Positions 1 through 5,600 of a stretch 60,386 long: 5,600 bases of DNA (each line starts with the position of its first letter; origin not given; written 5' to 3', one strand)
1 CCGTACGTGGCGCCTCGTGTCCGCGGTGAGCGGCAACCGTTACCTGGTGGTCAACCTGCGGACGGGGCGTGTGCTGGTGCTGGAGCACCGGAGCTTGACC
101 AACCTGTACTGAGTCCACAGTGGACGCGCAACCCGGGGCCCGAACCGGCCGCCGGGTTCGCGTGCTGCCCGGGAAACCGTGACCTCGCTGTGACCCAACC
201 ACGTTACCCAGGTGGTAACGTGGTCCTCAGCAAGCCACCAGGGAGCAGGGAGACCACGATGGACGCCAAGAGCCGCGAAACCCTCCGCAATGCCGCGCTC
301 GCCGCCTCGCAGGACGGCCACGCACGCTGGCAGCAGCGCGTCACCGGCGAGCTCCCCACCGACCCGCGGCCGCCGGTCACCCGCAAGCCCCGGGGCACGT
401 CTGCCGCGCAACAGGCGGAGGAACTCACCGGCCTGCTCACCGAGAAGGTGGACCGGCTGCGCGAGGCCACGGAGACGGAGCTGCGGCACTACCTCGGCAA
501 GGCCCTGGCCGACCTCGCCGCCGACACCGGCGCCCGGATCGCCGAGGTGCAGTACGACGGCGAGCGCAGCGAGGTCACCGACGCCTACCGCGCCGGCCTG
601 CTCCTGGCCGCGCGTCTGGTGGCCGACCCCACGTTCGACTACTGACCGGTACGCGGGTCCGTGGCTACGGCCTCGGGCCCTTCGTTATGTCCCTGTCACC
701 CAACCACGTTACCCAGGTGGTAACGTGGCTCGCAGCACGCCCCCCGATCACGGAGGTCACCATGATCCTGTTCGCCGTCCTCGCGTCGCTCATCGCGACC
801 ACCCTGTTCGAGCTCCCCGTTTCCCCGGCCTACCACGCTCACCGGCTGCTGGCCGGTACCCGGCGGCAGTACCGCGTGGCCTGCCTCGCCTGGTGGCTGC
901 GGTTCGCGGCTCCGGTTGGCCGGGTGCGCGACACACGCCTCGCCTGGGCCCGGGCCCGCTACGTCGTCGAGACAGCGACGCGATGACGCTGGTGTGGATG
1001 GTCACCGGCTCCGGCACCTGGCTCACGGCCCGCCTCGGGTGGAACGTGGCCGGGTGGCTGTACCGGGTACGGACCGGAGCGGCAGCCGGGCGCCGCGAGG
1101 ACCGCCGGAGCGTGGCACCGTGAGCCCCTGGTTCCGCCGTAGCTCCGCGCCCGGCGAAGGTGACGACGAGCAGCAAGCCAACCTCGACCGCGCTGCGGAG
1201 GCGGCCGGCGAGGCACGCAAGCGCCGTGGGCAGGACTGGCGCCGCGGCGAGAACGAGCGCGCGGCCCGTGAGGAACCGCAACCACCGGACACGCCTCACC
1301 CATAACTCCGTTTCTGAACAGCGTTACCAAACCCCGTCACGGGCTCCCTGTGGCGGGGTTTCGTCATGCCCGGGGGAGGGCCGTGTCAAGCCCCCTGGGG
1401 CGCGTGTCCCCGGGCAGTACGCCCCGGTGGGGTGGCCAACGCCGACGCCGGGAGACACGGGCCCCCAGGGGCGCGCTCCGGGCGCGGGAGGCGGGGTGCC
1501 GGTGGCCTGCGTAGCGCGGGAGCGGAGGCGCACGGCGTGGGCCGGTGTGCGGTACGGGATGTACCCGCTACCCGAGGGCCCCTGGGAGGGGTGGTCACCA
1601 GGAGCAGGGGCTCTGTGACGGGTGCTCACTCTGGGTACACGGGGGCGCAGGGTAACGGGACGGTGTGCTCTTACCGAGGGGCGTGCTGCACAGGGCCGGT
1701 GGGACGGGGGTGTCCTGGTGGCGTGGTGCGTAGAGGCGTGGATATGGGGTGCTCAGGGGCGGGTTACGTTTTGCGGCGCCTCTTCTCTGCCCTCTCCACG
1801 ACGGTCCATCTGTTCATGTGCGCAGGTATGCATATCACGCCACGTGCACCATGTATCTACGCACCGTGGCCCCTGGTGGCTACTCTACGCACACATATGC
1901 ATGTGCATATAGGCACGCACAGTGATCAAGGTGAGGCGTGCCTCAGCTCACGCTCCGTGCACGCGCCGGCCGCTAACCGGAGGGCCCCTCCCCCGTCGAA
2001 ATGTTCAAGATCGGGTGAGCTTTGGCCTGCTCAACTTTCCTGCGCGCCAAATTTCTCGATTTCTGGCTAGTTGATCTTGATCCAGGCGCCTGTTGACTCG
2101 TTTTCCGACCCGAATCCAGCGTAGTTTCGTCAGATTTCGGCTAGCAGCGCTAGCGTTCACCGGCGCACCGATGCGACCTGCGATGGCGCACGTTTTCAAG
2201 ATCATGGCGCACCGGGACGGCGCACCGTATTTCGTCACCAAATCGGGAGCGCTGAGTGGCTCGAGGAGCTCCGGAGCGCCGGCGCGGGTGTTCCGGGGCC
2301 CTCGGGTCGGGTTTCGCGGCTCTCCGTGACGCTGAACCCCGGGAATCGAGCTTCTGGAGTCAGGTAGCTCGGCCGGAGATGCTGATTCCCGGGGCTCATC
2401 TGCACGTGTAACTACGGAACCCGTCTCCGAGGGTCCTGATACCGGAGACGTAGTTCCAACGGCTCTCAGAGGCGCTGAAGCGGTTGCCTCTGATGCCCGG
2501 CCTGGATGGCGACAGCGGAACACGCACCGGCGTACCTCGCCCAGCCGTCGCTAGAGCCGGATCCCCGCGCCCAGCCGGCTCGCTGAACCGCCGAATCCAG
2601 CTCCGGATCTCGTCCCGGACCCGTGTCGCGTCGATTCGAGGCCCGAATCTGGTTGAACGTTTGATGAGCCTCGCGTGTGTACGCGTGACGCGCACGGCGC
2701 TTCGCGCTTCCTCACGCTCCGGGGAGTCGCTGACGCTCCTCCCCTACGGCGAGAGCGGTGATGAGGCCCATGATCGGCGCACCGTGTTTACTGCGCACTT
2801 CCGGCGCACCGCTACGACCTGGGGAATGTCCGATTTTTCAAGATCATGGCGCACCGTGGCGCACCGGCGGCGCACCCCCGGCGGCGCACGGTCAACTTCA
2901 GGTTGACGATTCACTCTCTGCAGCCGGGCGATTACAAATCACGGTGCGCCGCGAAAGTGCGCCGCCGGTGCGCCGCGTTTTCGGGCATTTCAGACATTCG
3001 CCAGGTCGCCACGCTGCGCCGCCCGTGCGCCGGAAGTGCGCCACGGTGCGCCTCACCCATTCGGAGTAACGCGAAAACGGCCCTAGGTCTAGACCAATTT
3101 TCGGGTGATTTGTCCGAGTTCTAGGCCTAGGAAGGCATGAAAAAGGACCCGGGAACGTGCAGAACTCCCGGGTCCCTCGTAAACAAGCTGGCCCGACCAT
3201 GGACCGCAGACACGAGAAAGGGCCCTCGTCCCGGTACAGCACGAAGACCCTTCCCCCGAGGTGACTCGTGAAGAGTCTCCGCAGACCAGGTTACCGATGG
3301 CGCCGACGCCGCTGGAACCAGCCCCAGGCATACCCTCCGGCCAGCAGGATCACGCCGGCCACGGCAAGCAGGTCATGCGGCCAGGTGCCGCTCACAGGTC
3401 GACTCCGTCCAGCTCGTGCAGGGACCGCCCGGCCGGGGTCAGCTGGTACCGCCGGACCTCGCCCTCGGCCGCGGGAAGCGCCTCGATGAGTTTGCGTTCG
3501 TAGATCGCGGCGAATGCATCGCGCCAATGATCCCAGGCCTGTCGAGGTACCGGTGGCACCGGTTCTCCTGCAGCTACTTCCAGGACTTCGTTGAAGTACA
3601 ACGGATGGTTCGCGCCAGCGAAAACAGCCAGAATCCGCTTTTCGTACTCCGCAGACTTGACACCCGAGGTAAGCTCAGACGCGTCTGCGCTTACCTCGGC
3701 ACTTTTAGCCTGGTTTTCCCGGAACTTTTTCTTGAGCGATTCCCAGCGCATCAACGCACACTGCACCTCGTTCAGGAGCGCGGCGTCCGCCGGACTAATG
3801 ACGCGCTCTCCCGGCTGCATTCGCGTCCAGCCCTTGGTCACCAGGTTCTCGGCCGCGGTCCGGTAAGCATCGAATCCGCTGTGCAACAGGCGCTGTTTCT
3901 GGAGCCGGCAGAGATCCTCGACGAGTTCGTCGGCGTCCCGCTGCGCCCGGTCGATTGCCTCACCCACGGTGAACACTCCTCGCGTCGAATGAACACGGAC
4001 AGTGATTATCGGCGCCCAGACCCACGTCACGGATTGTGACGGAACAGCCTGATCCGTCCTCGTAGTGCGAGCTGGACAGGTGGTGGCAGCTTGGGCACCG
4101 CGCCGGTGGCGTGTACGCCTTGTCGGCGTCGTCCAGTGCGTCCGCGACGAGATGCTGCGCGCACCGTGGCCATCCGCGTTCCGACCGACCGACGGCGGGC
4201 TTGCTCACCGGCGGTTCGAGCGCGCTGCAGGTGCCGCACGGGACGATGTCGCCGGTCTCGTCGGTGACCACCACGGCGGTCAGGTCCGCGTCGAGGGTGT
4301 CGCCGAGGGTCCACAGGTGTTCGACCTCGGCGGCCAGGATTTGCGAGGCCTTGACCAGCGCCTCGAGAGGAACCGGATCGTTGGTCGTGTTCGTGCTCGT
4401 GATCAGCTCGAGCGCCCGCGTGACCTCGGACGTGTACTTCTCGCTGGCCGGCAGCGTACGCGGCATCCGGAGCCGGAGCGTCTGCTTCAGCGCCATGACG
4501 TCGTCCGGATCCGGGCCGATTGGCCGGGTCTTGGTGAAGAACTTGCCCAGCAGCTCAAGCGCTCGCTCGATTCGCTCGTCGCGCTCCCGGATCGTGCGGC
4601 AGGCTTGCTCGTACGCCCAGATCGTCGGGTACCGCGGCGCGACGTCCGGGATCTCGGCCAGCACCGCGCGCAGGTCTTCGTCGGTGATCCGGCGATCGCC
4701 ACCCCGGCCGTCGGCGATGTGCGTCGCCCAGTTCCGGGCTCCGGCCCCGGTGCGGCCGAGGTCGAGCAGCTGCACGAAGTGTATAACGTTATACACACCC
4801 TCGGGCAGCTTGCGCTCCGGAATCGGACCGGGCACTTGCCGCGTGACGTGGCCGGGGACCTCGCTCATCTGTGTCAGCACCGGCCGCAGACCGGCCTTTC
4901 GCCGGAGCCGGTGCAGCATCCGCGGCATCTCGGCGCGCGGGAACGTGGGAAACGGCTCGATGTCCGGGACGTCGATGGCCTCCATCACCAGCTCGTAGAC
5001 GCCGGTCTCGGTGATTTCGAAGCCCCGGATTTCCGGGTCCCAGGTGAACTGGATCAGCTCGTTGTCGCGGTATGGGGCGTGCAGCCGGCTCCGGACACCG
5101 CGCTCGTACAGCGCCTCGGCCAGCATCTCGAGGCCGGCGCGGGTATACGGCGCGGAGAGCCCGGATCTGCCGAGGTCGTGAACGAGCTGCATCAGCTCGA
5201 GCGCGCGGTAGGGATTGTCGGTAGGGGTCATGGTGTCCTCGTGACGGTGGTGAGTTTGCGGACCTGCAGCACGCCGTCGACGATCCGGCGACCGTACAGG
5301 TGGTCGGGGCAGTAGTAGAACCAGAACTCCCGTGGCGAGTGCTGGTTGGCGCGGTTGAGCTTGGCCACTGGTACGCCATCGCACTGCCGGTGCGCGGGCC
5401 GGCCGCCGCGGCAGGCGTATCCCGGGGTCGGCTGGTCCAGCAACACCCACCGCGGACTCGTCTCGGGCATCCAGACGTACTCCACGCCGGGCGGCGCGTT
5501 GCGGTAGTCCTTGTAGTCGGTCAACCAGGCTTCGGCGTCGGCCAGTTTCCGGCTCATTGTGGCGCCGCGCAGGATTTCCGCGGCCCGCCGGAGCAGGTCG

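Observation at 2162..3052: About 18 GGCGCAC(C) iterons in direct and inverted blocks around a central palindrome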

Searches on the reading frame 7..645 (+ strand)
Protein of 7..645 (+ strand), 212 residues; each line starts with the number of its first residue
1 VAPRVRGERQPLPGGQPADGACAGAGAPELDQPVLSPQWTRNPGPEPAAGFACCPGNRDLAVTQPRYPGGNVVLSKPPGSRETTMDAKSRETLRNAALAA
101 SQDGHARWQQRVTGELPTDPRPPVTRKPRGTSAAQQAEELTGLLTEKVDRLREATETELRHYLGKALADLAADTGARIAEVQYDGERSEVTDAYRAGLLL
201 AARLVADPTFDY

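Call 11: search_protein_families(library=pfam, proteins=[window:7-645:+], max_evalue=0.01)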
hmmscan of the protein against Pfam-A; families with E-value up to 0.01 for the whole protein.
window:7-645:+ (212 aa): 0 families

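Call 12: search_protein_families(library=phrogs, proteins=[window:7-645:+], max_evalue=0.001)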
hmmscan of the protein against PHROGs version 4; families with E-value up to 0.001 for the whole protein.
window:7-645:+ (212 aa): 0 families

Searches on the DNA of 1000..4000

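Call 17: search_rna_families(source=window, start=1000, end=4000, threshold=evalue, max_evalue=1)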
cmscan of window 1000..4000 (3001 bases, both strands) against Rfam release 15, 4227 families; matches with E-value up to 1: 4.
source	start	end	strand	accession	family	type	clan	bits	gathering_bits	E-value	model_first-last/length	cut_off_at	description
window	1327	1420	+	RF02833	Scr3202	Gene; sRNA;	-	38.1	52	0.0038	1-95/95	no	Streptomyces RNA 3202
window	2856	2976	-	RF03976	MIR898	Gene; miRNA;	-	27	75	0.0096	1-154/154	no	MIR898 microRNA precursor family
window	2333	2398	+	RF00868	mir-BART15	Gene; miRNA;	-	21.5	70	0.55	1-79/79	no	mir-BART15 microRNA precursor family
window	3080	3139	+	RF03656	mir-2432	Gene; miRNA;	-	20.6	100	0.86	1-68/68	no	mir-2432 microRNA precursor family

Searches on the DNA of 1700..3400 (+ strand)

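Call 4: search_dna_similar(query=window:1700-3400:+, collection=phages, mode=near, max_rows=30)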
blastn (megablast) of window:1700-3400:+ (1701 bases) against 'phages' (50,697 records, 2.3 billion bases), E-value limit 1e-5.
No match.

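Call 7: search_dna_similar(query=window:1700-3400:+, collection=phages, mode=distant, max_rows=20)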
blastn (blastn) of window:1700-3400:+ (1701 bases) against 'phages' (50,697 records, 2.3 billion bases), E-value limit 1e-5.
No match.

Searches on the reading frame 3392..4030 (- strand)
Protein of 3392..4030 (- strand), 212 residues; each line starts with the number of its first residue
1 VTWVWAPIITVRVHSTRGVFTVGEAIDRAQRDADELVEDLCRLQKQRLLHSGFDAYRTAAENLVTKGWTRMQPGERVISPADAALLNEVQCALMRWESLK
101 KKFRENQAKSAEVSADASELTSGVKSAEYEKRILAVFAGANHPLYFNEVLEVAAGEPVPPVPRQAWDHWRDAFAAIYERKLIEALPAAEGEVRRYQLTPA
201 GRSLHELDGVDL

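Call 11: search_protein_families(library=pfam, proteins=[window:3392-4030:-], max_evalue=0.01)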
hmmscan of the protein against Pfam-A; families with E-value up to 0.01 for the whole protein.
window:3392-4030:- (212 aa): 0 families

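Call 12: search_protein_families(library=phrogs, proteins=[window:3392-4030:-], max_evalue=0.001)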
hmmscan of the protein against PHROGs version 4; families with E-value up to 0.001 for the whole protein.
window:3392-4030:- (212 aa): 0 families

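Call 76: search_solved_structures(query=window:3392-3976:-, max_evalue=1)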
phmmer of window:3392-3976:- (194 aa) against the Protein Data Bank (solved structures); distinct sequences matched with E-value up to 1: 2.
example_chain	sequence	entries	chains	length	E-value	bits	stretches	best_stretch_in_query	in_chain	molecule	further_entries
5cd2_A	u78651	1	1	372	0.03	17.5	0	63-100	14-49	Endo-1,4-D-glucanase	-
9y6s_6g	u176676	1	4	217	0.67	13.1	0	12-51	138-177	Dynein light chain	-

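Call 93: predict_structure(protein=window:3395-3976:-)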
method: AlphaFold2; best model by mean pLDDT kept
length: 194 residues; sequences in the alignment: 1
mean_pLDDT: 41.8   pTM: 0.24
mean pLDDT of the five models: 41.8, 41.3, 39.6, 39.0, 37.0
residues with pLDDT >= 90: 0; 70-90: 0; 50-70: 18; < 50: 176
segments of 3 or more residues with pLDDT < 50: 1-5, 21-50, 52-62, 70-82, 84-194
pLDDT, mean of each block of 10 residues (from residue 1): 44 52 46 44 48 45 49 48 46 39 43 45 34 34 42 44 36 31 30 28
secondary structure, 60 per line:
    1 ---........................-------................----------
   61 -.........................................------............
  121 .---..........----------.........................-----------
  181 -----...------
elements in order: H4-27 H35-50 H62-102 H109-121 H125-134 H145-169

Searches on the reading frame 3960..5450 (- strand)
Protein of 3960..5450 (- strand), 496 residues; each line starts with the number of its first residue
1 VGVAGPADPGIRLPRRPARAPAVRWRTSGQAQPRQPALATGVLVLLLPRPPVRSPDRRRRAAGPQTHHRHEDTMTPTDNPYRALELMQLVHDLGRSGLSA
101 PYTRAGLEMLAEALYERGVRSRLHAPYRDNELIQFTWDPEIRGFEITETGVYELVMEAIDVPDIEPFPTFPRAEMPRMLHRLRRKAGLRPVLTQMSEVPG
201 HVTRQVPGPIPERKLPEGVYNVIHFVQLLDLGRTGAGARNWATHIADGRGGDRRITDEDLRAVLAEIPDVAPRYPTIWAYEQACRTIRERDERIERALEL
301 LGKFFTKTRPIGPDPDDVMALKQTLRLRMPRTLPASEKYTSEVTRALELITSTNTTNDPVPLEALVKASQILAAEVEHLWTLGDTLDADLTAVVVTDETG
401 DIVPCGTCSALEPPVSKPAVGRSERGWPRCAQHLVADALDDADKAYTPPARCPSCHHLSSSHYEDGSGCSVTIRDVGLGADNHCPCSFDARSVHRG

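Call 11: search_protein_families(library=pfam, proteins=[window:3960-5450:-], max_evalue=0.01)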
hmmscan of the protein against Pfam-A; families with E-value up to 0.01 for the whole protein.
window:3960-5450:- (496 aa): 0 families

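Call 12: search_protein_families(library=phrogs, proteins=[window:3960-5450:-], max_evalue=0.001)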
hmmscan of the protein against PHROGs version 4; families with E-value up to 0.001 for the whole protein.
window:3960-5450:- (496 aa): 0 families

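Call 18: find_related_loci(query=window:3960-5231:-, collection=viral_contigs, flank=10000)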
Query window:3960-5231:- (423 aa) in viral_contigs; peptide patterns used: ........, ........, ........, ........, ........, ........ (x = any residue, [..] = any of these).
4 stretches matched a pattern, but none encodes a relative of the query by tblastn (E <= 1e-3).
